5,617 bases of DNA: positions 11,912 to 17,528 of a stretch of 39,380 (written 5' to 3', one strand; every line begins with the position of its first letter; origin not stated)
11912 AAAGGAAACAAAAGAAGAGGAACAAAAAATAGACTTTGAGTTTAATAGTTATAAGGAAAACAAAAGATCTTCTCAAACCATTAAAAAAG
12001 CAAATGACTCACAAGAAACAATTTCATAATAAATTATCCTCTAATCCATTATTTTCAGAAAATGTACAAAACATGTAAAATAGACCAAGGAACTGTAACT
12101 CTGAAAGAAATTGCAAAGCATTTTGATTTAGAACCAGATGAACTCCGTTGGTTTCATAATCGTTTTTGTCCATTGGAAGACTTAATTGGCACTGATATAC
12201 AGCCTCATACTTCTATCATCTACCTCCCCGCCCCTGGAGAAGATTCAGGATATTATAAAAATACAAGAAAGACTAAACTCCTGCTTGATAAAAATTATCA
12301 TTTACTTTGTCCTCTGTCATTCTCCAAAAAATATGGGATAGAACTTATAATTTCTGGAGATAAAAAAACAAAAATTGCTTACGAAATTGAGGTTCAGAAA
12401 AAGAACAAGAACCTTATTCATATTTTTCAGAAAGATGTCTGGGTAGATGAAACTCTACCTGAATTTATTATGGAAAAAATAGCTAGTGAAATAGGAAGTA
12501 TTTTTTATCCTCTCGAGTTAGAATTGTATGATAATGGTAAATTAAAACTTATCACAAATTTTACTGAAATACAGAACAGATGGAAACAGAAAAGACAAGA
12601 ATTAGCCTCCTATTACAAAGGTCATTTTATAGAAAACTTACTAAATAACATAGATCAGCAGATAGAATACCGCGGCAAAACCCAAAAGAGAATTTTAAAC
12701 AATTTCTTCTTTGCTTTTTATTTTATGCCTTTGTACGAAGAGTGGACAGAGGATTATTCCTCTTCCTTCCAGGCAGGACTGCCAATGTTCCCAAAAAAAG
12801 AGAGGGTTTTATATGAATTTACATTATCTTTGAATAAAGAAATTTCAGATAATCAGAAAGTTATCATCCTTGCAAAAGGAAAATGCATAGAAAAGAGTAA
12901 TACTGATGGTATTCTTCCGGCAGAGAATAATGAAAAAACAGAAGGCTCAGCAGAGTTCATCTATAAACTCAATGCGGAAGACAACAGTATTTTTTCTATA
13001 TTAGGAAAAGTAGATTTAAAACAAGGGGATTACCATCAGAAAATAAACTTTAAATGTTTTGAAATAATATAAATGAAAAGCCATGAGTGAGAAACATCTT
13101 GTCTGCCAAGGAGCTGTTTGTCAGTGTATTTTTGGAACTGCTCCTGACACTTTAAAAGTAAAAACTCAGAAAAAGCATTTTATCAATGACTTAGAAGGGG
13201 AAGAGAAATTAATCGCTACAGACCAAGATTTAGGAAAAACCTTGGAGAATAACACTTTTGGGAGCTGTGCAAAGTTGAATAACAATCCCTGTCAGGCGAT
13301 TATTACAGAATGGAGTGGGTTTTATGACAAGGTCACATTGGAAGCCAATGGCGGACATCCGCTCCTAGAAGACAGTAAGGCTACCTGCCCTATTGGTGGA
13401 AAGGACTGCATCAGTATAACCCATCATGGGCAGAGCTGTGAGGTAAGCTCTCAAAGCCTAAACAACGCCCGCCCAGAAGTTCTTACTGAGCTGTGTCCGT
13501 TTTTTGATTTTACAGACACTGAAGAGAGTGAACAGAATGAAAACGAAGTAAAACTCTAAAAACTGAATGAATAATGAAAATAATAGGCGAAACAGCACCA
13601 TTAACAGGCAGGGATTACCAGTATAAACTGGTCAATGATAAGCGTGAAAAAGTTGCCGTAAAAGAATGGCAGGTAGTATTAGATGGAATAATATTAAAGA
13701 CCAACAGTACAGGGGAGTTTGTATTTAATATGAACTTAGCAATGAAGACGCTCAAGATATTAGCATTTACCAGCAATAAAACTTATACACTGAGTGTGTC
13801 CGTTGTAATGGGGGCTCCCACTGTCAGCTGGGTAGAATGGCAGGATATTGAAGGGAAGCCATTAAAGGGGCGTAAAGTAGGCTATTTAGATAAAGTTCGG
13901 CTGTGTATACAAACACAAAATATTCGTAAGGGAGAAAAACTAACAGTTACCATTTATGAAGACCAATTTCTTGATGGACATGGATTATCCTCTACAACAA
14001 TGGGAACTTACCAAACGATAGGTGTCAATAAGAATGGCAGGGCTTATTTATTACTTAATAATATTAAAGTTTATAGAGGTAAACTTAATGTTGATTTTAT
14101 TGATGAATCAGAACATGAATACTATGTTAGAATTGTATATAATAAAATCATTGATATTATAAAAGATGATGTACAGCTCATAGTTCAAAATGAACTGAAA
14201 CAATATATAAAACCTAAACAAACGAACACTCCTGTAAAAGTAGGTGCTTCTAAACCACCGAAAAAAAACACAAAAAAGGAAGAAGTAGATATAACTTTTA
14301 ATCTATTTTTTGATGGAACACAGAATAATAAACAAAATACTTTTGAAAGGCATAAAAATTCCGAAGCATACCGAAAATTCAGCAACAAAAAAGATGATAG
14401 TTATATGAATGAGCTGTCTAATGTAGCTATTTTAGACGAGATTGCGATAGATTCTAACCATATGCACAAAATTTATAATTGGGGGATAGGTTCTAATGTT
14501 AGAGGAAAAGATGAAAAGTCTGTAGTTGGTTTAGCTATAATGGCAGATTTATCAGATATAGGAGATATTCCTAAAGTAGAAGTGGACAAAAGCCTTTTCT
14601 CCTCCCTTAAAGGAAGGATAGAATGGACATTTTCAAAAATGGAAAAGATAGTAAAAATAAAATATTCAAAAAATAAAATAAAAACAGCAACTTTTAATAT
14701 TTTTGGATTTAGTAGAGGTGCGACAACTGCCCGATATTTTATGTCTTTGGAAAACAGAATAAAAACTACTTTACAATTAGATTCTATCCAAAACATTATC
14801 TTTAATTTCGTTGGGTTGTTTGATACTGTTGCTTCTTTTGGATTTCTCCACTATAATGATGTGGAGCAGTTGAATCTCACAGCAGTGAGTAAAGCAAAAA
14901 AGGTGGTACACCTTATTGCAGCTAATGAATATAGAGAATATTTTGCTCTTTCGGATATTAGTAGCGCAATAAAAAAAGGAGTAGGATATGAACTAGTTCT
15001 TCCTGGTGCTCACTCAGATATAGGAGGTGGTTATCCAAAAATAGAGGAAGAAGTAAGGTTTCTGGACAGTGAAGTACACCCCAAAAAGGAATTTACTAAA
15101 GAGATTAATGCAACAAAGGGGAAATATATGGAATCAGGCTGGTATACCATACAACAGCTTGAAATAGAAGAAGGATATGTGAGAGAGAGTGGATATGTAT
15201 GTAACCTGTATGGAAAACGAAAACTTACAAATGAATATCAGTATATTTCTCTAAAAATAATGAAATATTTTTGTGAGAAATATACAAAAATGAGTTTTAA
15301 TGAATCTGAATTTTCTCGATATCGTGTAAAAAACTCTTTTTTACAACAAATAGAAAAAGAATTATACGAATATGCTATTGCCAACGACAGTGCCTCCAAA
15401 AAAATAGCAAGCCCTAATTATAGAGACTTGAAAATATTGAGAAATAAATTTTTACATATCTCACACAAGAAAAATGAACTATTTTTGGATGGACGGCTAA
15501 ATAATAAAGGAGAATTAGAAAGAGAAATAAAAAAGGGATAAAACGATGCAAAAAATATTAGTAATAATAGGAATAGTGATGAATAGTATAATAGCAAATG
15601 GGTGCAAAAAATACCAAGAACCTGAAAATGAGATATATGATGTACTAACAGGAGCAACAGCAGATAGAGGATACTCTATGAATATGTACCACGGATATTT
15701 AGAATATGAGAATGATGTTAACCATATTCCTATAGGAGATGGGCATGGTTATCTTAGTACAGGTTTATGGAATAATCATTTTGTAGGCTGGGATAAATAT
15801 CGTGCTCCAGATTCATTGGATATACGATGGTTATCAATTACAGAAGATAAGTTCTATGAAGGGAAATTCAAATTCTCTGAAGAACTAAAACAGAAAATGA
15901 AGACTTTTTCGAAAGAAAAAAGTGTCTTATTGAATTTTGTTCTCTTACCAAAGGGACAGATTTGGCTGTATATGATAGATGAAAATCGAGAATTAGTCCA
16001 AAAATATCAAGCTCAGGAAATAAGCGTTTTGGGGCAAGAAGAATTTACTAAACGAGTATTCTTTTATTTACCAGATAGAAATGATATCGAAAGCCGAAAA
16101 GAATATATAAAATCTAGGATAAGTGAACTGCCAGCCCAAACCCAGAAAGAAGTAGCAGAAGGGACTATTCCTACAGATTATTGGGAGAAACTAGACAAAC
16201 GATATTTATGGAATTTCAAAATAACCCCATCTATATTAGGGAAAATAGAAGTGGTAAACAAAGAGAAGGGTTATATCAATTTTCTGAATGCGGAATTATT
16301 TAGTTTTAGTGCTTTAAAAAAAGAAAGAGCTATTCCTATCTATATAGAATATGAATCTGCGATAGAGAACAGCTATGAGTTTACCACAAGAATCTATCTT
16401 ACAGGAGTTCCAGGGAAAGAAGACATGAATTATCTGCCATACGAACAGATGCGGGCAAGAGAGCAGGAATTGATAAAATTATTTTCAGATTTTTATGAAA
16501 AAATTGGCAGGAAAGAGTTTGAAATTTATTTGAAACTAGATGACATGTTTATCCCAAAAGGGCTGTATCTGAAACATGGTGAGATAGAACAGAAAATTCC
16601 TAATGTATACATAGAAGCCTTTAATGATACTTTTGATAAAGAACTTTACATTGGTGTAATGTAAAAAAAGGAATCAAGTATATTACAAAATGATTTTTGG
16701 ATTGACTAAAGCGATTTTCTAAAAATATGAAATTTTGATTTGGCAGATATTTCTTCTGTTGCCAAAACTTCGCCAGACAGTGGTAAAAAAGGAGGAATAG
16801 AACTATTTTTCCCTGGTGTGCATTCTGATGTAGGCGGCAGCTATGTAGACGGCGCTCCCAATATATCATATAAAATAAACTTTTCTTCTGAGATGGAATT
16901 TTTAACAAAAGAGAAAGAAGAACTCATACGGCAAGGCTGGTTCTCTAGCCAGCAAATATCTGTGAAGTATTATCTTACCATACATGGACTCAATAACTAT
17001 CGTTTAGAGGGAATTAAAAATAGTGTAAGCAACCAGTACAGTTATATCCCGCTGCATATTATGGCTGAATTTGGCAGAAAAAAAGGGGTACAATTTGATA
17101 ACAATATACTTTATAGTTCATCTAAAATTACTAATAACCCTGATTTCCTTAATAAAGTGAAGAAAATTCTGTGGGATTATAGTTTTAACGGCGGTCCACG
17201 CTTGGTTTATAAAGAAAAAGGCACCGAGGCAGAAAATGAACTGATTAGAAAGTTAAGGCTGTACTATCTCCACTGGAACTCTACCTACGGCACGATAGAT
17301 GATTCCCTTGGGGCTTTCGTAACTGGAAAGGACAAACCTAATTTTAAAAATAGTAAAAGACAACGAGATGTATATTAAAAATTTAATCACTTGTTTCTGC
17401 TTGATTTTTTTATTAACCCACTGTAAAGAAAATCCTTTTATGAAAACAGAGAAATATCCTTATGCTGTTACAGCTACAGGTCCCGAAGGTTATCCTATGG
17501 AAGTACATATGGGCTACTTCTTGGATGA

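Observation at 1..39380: Window ends overlap by 55 nt: possibly a closed circular plasmid of about 39.3 kb whose cargo is an entire T6SS-iii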

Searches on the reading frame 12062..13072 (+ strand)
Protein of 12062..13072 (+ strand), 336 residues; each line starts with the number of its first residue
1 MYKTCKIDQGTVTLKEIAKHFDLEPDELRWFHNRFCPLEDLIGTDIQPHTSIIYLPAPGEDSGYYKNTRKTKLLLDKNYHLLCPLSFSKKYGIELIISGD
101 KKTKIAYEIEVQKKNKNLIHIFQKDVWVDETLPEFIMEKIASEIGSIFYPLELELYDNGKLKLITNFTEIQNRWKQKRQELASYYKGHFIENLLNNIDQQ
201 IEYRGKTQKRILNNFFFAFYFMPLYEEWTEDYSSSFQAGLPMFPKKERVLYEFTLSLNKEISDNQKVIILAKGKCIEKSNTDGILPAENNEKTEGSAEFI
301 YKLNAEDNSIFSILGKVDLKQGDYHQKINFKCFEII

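Call 4: search_protein_families(library=pfam, proteins=[window:12062-13072:+], max_evalue=0.01)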
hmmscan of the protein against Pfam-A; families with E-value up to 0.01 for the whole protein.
window:12062-13072:+ (336 aa): 0 families

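Call 36: search_protein_families(library=ncbifam, proteins=[window:12062-13072:+], max_evalue=0.01)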
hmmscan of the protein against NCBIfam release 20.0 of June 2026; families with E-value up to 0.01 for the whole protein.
window:12062-13072:+ (336 aa): 0 families

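Call 80: search_protein_families(library=pfam, proteins=[window:12062-13072:+], max_evalue=10)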
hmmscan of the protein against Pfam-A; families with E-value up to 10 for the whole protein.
window:12062-13072:+ (336 aa): 1 family
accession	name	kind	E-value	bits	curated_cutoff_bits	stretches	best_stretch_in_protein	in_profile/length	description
PF04652.21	Vta1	-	0.026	15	26.8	1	177-236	68-125/145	Vta1 like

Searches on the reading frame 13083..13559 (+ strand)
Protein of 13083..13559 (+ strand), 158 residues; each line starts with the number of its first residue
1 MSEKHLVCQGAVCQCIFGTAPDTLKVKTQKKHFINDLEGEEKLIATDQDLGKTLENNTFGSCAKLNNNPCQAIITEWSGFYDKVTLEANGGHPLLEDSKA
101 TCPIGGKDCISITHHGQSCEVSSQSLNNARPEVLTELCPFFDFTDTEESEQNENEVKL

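Call 4: search_protein_families(library=pfam, proteins=[window:13083-13559:+], max_evalue=0.01)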
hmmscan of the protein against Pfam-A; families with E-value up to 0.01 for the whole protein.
window:13083-13559:+ (158 aa): 1 family
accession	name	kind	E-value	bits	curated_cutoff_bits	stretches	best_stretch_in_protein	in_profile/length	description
PF14107.11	DUF4280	-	1.2e-21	77.8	26.3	1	7-117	1-109/109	Domain of unknown function (DUF4280)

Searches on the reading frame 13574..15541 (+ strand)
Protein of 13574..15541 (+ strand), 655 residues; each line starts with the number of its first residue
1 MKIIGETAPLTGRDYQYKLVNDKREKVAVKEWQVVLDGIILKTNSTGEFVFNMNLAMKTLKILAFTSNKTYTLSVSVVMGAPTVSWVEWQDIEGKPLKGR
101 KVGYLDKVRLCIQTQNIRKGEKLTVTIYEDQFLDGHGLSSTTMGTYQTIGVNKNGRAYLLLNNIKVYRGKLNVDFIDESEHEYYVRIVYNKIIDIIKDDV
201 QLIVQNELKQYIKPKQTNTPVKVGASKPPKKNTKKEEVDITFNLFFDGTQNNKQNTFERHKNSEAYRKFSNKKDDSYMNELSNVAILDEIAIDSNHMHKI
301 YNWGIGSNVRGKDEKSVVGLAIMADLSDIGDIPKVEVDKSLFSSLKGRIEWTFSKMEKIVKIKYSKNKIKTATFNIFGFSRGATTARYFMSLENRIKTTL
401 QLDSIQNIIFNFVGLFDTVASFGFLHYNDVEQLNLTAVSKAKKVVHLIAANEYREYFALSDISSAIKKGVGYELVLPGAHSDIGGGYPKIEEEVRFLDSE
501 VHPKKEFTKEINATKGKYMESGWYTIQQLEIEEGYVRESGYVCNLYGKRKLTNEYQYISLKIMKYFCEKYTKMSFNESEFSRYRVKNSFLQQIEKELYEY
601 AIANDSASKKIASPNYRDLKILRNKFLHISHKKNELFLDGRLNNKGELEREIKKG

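Call 4: search_protein_families(library=pfam, proteins=[window:13574-15541:+], max_evalue=0.01)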
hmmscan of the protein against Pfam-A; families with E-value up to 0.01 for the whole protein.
window:13574-15541:+ (655 aa): 2 families
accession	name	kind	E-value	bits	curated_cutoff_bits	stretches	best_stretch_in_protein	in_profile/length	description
PF09994.14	T6SS_Tle1-like_cat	-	5.4e-16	59.2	27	2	406-492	171-272/287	T6SS, Phospholipase effector Tle1-like, catalytic domain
PF02089.21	Palm_thioest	-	0.0025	18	26.8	0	328-417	37-121/254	Palmitoyl protein thioesterase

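Call 36: search_protein_families(library=ncbifam, proteins=[window:13574-15541:+], max_evalue=0.01)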
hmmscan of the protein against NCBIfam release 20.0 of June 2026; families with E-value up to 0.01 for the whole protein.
window:13574-15541:+ (655 aa): 0 families

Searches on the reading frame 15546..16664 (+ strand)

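Call 4: search_protein_families(library=pfam, proteins=[window:15546-16664:+], max_evalue=0.01)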
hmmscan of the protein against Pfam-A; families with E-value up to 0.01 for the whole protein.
window:15546-16664:+ (372 aa): 1 family
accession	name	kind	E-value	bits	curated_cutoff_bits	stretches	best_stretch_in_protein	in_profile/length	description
PF11153.13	DUF2931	-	2.1e-11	44.3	22.2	1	35-211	16-182/182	Protein of unknown function (DUF2931)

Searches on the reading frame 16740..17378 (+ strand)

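Call 4: search_protein_families(library=pfam, proteins=[window:16740-17378:+], max_evalue=0.01)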
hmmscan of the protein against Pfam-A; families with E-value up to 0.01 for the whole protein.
window:16740-17378:+ (212 aa): 1 family
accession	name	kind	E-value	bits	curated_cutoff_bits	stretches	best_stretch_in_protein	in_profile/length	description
PF09994.14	T6SS_Tle1-like_cat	-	0.0042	16.9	27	1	18-39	250-271/287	T6SS, Phospholipase effector Tle1-like, catalytic domain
